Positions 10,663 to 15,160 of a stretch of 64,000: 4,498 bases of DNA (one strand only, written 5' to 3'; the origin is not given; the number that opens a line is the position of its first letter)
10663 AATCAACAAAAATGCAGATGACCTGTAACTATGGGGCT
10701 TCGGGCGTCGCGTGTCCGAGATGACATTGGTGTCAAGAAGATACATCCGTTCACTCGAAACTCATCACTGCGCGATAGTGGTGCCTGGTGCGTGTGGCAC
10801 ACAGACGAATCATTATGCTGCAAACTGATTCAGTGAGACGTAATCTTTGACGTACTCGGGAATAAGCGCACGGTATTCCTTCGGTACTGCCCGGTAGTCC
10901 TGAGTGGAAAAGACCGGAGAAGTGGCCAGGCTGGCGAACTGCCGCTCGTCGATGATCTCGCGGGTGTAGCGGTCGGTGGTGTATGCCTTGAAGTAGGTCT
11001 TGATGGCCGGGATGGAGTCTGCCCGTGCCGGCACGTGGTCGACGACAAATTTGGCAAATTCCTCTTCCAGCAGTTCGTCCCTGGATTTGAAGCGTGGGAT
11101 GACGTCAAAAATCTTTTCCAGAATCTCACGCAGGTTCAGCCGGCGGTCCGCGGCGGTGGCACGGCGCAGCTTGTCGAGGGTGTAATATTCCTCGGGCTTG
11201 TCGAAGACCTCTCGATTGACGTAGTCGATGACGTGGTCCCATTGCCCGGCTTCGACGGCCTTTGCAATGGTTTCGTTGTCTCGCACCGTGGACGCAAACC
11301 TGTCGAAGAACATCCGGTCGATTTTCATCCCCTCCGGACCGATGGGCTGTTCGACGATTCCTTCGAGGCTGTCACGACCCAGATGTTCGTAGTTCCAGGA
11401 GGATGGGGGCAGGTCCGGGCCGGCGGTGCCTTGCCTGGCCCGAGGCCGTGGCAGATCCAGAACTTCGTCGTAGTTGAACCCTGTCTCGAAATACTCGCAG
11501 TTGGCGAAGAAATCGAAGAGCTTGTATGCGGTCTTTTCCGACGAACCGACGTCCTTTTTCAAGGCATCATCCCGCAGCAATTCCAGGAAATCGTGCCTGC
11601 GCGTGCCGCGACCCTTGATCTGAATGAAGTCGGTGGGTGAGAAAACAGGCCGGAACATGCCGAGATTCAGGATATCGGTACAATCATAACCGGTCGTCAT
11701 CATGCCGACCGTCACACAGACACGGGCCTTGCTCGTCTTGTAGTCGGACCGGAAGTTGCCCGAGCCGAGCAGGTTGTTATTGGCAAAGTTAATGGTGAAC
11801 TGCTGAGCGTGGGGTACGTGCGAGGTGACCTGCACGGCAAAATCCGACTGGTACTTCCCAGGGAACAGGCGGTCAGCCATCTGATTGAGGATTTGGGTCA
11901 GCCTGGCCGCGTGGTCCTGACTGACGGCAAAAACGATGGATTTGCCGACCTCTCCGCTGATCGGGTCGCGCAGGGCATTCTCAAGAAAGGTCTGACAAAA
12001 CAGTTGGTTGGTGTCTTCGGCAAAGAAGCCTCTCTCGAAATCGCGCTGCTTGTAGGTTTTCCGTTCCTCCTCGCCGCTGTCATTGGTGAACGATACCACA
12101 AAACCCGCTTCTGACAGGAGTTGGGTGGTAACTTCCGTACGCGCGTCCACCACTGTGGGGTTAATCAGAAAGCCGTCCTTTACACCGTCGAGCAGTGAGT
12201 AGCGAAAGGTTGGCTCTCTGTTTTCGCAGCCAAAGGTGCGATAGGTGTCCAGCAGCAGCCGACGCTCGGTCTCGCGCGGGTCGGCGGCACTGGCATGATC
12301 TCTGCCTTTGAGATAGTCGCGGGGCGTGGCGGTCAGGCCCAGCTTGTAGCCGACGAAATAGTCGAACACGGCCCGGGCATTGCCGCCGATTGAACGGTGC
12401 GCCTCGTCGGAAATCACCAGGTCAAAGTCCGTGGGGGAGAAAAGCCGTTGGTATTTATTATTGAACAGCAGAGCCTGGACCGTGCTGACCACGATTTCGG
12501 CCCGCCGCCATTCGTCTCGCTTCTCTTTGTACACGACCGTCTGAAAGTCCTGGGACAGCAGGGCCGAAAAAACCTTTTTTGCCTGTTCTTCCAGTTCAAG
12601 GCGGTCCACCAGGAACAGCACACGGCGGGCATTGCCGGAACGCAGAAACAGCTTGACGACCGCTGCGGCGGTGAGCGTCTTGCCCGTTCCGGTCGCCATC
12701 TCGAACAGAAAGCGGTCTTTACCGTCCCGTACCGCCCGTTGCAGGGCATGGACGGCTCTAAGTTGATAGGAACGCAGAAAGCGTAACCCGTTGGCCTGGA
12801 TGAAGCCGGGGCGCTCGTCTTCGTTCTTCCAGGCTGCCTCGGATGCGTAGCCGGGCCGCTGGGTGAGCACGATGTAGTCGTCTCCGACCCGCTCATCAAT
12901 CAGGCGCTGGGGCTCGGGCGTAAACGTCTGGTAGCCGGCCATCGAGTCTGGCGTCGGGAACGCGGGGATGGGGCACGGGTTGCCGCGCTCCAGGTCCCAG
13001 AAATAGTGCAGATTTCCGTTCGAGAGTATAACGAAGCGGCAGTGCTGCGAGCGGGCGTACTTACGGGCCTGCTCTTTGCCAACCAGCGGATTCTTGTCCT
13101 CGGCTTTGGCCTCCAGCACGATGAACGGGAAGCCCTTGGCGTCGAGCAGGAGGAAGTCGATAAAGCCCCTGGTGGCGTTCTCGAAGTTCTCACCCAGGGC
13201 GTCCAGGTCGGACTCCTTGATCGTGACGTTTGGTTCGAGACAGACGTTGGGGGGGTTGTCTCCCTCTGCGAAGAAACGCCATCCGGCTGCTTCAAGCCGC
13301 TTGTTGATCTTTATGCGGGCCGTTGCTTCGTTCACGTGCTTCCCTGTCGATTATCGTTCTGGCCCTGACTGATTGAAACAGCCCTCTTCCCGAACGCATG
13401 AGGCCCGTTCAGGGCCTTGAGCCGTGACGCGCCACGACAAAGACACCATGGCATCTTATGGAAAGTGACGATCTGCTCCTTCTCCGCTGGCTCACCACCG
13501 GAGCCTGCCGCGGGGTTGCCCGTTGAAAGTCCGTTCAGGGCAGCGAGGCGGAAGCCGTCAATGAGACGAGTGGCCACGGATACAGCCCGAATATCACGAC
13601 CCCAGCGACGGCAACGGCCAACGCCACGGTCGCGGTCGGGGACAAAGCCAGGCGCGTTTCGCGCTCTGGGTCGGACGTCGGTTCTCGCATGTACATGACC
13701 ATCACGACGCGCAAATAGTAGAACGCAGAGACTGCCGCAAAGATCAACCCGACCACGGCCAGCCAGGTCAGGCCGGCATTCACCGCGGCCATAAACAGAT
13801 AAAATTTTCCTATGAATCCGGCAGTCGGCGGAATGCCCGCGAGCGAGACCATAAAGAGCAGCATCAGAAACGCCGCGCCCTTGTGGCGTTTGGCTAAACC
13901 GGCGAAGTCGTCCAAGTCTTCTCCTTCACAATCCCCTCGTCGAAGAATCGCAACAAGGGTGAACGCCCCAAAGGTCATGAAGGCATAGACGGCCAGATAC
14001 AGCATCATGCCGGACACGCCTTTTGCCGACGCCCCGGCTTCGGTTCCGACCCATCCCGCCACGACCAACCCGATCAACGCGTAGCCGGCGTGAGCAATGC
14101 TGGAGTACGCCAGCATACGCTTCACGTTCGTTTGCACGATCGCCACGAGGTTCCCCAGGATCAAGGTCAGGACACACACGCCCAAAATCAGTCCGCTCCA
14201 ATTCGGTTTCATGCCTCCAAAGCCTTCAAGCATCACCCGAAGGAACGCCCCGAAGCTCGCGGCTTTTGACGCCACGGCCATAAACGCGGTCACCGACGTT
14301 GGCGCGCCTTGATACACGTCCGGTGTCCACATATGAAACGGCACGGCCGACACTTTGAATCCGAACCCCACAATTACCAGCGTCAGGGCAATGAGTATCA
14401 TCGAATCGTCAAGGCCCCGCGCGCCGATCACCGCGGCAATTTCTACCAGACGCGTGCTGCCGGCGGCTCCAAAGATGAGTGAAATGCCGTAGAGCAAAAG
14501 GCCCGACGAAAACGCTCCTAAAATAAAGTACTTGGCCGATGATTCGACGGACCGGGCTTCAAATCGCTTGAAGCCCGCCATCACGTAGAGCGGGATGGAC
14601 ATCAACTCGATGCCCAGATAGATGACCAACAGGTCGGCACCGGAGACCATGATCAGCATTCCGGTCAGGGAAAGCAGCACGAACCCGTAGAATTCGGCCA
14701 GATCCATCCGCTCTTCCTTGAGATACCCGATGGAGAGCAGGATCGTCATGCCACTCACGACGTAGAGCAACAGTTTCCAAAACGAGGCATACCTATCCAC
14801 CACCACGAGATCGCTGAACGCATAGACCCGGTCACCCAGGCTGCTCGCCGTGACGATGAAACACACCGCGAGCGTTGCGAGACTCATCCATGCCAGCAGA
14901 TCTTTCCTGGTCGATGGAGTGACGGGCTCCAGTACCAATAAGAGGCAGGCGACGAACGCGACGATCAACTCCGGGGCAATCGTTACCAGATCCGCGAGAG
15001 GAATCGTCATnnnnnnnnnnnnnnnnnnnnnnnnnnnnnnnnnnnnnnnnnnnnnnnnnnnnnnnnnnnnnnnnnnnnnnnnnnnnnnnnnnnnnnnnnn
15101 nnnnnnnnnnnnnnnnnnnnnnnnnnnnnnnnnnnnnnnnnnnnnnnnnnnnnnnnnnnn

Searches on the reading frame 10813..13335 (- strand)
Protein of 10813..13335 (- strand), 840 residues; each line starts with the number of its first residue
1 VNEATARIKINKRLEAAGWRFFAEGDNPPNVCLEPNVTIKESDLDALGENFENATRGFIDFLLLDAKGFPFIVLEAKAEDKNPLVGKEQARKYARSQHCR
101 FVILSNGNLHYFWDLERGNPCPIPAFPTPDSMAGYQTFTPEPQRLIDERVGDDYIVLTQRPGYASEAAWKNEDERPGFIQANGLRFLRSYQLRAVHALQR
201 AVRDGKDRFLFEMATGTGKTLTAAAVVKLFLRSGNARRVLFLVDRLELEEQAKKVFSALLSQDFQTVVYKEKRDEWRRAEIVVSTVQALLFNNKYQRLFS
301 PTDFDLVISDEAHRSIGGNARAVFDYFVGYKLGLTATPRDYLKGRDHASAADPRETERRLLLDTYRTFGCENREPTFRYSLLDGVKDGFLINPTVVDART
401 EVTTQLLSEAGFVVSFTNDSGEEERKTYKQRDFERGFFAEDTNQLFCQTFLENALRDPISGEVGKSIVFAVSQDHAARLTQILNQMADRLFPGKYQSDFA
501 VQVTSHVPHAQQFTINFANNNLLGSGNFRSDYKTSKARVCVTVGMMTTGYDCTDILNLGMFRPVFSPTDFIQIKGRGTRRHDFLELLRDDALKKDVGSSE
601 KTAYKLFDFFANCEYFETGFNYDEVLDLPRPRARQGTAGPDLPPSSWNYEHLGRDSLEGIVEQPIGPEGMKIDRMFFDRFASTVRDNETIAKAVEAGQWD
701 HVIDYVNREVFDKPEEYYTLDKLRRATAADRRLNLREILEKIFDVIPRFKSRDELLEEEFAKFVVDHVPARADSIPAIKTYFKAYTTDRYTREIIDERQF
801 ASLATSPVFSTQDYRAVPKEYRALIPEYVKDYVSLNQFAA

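Call 8: search_protein_families(library=pfam, proteins=[window:10813-13335:-])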
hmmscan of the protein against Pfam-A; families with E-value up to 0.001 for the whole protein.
window:10813-13335:- (840 aa): 5 families
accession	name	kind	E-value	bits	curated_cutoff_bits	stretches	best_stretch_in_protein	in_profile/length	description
PF04851.21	ResIII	-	3e-36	125.2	22.5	1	187-339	4-163/164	Type III restriction enzyme, res subunit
PF18766.7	SWI2_SNF2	-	1.1e-14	55.1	26.7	1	190-340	1-157/221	SWI2/SNF2 ATPase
PF00270.35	DEAD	-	1.7e-10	41.3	26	1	190-338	3-160/167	DEAD/DEAH box helicase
PF13588.12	HSDR_N_2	-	4.5e-06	27.2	25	1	54-117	34-98/110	Type I restriction enzyme R protein N terminus (HSDR_N)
PF04313.20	HSDR_N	-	3.7e-05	24.1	25.1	1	54-118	123-195/198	Type I restriction enzyme R protein N terminus (HSDR_N)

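Call 18: find_encoding_contigs(protein=window:10813-13335:-, flank=3000, max_places=5)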
Protein window:10813-13335:- (840 aa): no gene with exactly this product is on record in the collection.

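Call 23: search_protein_families(library=padloc, proteins=[window:10813-13335:-])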
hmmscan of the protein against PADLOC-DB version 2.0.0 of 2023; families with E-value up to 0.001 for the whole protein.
window:10813-13335:- (840 aa): 23 families
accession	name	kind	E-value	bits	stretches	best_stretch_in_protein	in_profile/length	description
PDLC03047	REase_I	-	7.8e-58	194.1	2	188-621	345-734/1107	Type I restriction enzyme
PDLC03049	REase_I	-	4e-36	122.3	1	59-580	60-524/807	Type I restriction enzyme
PDLC03042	REase_I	-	1.7e-25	86.7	1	187-579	445-829/1170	Type I restriction enzyme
PDLC03658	mREase_IV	-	2.4e-16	56.7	1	192-339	228-372/953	Type IV methyl-directed restriction enzyme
PDLC02707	PbeA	-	6e-16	56.2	1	184-341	251-416/672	PbeA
PDLC03659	mREase_IV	-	1e-15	54.8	1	199-339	233-372/945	Type IV methyl-directed restriction enzyme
PDLC02704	PbeA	-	7.2e-12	42.6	1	187-351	255-422/682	PbeA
PDLC03597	REase_MTase_IIG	-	7.9e-12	41.5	1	184-264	165-245/1646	Type IIG restriction enzyme-methyltransferase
PDLC03048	REase_I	-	5.1e-11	39.4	1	180-339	234-409/976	Type I restriction enzyme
PDLC03045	REase_I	-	1.9e-09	34.1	1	184-341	255-426/995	Type I restriction enzyme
PDLC02706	PbeA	-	2e-08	31.3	1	173-339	259-432/722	PbeA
PDLC01439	typeIV_DinG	-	2.5e-07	27.8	1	188-252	17-75/575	CAS-IV-A; associated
PDLC02703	PbeA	-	9e-07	25.9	1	209-341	264-408/626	PbeA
PDLC02500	BrxHI|BrxHII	-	2.3e-05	21.1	1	195-333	96-259/933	BrxHI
PDLC02634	DrmD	-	4.7e-05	19.4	1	197-314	99-220/900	DrmD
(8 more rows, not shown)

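Call 24: search_protein_families(library=ncbifam, proteins=[window:10813-13335:-])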
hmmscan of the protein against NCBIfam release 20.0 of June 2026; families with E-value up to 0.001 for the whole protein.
window:10813-13335:- (840 aa): 8 families
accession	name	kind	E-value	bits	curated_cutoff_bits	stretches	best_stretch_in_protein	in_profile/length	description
NF046051.1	restrict_EcoAI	equivalog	8e-65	219.6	550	1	33-580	26-514/768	EcoAI/FtnUII family type I restriction enzme subunit R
NF008521.0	PRK11448.1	equivalog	7.7e-43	146.7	729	2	180-314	404-551/1123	type I restriction-modification system endonuclease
TIGR00348.1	hsdR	subfamily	1.3e-12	47.1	284.55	1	214-340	275-410/674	HsdR family type I site-specific deoxyribonuclease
NF053632.1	heli_RadD_YejH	equivalog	1.2e-11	43.7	720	1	187-315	3-120/573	DNA repair helicase RadD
TIGR04095.1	dnd_restrict_1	equivalog_domain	9.1e-11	41.4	600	1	187-342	9-172/451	DNA phosphorothioation system restriction enzyme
NF010337.0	PRK13766.1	equivalog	4.1e-10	38.4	610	1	206-320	30-149/781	Hef nuclease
NF003426.0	PRK04914.1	equivalog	4e-05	22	576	1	208-314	172-284/959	RNA polymerase-associated protein RapA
NF038318.1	DISARM_DrmD_b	equivalog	0.00017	19.8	950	1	215-338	56-190/868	DISARM system SNF2-like helicase DrmD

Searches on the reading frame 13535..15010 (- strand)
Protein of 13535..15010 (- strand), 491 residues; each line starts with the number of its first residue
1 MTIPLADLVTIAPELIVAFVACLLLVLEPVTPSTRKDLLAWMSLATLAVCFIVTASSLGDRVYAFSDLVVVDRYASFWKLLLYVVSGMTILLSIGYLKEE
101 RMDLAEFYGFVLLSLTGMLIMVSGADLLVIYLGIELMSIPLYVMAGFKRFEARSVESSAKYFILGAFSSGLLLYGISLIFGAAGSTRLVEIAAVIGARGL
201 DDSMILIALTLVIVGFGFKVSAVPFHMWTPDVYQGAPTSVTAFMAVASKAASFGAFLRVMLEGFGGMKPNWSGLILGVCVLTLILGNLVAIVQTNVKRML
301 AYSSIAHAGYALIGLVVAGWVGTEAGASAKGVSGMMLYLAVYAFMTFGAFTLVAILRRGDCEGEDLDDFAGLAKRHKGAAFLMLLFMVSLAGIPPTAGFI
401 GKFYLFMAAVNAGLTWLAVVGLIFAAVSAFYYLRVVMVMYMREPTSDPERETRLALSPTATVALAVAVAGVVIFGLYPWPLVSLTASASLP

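Call 8: search_protein_families(library=pfam, proteins=[window:13535-15010:-])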
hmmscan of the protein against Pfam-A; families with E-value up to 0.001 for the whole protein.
window:13535-15010:- (491 aa): 1 family
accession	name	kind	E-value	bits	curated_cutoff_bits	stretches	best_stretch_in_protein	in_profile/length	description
PF00361.26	Proton_antipo_M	-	6.6e-75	252.5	21.5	1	126-424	3-290/294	NADH:quinone oxidoreductase/Mrp antiporter, TM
